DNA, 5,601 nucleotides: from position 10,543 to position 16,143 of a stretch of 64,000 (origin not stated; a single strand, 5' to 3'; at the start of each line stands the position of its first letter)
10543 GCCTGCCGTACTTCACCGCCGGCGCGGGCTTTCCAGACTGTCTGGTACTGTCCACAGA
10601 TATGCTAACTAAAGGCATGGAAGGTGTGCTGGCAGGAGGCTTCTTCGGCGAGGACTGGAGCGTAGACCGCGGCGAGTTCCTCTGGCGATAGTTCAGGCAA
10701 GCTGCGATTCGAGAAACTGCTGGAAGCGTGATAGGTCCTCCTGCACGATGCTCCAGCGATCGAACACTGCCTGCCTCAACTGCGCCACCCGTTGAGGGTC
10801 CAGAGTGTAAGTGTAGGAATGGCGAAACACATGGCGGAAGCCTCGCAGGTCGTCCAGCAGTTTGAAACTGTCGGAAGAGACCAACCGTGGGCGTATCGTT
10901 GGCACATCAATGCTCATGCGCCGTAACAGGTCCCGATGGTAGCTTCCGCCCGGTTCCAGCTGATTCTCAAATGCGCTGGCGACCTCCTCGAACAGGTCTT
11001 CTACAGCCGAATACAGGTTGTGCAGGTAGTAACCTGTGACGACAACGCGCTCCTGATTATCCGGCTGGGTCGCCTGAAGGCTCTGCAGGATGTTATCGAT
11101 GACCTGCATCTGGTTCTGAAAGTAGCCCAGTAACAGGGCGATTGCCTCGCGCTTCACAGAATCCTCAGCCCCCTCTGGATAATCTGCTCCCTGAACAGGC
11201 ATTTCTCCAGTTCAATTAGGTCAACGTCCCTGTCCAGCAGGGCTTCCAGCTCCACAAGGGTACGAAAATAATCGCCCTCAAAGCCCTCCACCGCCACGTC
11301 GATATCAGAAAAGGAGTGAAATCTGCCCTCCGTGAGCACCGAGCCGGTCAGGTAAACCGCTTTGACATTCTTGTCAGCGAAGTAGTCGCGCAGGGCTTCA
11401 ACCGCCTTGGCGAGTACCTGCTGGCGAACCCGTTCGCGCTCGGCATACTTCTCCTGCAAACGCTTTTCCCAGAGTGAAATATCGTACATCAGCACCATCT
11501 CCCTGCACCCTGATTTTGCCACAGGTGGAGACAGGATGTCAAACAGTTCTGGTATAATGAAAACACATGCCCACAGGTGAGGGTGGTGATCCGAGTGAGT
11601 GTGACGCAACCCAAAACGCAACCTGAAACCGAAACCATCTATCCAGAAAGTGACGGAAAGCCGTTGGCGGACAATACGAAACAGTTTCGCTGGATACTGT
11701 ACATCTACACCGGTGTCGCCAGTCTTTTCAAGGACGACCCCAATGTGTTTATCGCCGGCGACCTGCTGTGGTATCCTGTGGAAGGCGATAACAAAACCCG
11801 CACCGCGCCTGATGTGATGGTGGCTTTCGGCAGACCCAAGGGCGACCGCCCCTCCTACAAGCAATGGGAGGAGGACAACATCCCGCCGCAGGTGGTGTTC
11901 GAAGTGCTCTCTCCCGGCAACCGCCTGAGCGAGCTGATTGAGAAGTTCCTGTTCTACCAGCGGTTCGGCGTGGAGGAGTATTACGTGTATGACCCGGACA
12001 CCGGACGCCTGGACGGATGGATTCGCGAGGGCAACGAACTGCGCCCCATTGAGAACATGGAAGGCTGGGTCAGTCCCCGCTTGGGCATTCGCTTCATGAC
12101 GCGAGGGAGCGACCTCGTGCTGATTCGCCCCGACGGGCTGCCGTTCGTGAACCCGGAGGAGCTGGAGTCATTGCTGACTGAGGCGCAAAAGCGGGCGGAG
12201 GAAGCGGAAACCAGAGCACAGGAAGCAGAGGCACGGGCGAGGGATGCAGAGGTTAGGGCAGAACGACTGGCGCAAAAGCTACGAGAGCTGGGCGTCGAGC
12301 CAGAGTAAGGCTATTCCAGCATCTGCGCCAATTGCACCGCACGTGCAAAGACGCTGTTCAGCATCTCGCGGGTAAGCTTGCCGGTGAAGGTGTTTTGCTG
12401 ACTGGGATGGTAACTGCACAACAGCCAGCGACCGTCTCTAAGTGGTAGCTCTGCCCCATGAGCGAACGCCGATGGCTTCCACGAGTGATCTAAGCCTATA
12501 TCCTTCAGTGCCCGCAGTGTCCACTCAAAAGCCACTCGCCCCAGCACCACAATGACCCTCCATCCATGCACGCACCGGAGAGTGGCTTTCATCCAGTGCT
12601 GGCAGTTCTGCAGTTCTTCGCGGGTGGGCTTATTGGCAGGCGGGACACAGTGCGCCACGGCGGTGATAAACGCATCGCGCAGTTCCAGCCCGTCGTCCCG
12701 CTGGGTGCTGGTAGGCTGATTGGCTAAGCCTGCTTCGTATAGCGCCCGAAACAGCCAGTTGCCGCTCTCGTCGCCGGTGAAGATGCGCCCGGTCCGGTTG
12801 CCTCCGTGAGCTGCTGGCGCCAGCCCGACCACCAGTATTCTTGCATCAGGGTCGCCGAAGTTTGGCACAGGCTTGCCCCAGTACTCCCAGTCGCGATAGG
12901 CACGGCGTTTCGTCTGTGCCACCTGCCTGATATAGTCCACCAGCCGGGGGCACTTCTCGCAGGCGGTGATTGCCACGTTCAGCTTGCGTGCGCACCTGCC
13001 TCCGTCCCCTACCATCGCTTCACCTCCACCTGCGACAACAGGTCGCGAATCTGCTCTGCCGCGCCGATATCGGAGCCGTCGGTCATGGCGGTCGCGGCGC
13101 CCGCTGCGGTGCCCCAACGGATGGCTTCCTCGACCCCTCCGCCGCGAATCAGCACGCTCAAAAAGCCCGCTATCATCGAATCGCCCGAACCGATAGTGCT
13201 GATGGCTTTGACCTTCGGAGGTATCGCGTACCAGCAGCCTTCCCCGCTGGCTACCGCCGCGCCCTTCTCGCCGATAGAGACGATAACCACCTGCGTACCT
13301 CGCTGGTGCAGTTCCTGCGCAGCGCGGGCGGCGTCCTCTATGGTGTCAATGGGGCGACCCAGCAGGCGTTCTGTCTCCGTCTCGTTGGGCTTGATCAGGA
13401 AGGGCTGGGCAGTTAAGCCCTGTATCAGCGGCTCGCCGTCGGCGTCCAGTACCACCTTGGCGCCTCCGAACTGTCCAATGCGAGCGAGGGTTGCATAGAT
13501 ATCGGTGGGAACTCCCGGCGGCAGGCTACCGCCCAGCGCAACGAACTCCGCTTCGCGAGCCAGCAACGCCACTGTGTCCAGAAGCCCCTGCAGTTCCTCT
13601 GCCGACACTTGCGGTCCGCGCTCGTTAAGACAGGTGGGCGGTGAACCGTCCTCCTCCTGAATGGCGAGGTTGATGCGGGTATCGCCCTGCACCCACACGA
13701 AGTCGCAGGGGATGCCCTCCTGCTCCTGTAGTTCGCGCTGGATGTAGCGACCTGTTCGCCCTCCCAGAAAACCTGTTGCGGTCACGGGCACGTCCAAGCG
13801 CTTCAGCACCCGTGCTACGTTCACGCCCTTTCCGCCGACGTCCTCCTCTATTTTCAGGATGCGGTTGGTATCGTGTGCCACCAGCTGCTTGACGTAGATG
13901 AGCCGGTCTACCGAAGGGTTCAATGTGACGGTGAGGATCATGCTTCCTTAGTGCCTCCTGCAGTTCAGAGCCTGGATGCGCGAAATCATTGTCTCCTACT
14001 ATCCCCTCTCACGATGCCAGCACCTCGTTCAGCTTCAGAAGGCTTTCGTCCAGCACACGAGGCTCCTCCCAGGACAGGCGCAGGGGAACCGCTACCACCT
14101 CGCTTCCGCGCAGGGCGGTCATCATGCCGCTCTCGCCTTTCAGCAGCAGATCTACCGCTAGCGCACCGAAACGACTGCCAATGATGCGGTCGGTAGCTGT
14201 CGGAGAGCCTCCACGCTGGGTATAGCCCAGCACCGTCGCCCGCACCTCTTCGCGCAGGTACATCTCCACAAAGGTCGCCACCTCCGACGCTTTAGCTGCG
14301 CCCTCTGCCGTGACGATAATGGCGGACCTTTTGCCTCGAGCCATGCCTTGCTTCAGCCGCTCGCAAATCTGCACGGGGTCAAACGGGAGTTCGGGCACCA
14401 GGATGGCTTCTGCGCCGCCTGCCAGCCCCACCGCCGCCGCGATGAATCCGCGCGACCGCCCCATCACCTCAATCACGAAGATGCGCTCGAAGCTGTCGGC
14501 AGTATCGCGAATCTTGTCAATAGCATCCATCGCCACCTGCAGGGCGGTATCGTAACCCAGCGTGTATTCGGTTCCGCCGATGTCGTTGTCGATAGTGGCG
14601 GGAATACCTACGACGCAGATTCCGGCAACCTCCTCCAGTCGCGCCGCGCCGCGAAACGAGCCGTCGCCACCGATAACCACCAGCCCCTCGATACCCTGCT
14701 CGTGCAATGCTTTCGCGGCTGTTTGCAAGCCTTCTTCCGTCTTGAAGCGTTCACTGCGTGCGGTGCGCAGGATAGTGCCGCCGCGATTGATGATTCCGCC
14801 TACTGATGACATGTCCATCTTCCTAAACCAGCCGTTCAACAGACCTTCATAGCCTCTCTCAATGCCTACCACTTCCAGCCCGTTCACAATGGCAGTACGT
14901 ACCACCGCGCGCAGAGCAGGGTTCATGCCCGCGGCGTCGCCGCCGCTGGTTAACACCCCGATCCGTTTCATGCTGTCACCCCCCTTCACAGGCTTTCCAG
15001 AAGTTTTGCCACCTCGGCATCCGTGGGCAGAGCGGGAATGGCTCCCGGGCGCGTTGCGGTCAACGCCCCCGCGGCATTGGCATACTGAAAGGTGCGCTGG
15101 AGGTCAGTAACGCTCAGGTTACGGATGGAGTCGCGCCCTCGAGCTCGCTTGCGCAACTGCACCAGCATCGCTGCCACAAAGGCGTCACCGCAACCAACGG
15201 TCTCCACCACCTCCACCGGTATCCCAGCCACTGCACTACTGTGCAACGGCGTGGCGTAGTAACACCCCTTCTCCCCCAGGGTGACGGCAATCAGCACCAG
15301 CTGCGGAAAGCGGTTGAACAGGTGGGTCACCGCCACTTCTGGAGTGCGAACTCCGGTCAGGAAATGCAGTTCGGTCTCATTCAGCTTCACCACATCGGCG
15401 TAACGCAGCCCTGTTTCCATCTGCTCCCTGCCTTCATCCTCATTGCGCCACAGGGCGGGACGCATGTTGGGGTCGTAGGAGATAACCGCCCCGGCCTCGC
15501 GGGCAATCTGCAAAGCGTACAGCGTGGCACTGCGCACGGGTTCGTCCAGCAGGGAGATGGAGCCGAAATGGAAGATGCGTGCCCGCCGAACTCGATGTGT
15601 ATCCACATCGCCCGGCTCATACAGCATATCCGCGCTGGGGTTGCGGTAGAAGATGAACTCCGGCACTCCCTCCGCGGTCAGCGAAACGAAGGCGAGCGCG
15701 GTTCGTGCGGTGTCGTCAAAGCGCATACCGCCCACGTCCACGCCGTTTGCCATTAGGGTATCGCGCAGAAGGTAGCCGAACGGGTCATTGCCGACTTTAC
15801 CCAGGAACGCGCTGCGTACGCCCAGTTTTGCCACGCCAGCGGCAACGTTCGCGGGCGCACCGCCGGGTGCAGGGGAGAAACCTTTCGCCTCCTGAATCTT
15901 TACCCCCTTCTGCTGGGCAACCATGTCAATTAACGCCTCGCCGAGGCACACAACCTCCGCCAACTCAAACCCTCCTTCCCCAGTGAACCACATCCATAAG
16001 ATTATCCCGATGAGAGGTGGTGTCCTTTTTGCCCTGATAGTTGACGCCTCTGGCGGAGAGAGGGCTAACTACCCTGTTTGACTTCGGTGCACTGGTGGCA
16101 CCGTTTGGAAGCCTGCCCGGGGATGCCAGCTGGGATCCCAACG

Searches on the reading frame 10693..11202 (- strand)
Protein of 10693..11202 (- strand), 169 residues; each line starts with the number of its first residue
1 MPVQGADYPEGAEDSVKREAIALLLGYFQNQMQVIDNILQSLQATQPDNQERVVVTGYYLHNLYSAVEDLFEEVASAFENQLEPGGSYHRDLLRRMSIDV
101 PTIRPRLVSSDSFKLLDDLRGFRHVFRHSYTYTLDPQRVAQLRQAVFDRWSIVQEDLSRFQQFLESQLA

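Call 41: search_protein_families(library=pfam, proteins=[window:10693-11202:-], max_evalue=0.001)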
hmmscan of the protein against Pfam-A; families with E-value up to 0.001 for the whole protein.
window:10693-11202:- (169 aa): 1 family
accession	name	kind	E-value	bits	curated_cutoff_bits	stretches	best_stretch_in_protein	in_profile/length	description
PF20797.2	HepT-like_2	-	7.7e-29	100.4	27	1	58-163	4-109/110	HepT-like protein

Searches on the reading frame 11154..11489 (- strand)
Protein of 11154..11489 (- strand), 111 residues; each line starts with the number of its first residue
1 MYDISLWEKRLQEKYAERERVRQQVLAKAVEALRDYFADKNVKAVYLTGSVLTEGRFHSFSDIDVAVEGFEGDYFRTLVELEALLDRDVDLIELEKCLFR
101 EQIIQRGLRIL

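Call 41: search_protein_families(library=pfam, proteins=[window:11154-11489:-], max_evalue=0.001)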
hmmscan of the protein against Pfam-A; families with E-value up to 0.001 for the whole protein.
window:11154-11489:- (111 aa): 2 families
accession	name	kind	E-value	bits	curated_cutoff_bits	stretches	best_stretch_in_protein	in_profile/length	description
PF18765.7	Polbeta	-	8.4e-10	39.1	26.9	1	32-110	2-87/93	Polymerase beta, Nucleotidyltransferase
PF01909.29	NTP_transf_2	-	1.1e-06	29.3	21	1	31-98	2-78/93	Nucleotidyltransferase domain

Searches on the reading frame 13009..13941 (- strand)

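Call 3: search_protein_families(library=pfam, proteins=[window:13009-13941:-], max_evalue=0.01)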
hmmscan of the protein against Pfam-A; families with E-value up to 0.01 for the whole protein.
window:13009-13941:- (310 aa): 3 families
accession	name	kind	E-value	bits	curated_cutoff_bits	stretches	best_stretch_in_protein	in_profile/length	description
PF00294.29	PfkB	-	1.5e-61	208.8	25.8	1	7-290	3-295/302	pfkB family carbohydrate kinase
PF08543.17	Phos_pyr_kin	-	3.4e-09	36.9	27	1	162-279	102-226/246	Phosphomethylpyrimidine kinase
PF01256.23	Carb_kinase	-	3.8e-05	23.7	27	1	160-264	93-198/242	NAD(P)H-hydrate dehydratase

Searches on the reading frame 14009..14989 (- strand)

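Call 3: search_protein_families(library=pfam, proteins=[window:14009-14989:-], max_evalue=0.01)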
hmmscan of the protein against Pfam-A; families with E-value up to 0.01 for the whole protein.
window:14009-14989:- (326 aa): 2 families
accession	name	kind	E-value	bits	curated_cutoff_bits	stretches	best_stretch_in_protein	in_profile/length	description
PF00365.25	PFK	-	1.9e-107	359.2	30.9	1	9-282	1-277/277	Phosphofructokinase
PF01513.26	NAD_kinase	-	2.8e-05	24.9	25.5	1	88-131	61-104/130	ATP-NAD kinase N-terminal domain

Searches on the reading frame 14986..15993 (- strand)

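Call 3: search_protein_families(library=pfam, proteins=[window:14986-15993:-], max_evalue=0.01)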
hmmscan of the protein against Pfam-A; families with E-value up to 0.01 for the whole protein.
window:14986-15993:- (335 aa): 1 family
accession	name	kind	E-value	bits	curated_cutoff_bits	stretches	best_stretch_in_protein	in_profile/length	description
PF00294.29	PfkB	-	2.1e-60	205.1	25.8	1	13-324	3-301/302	pfkB family carbohydrate kinase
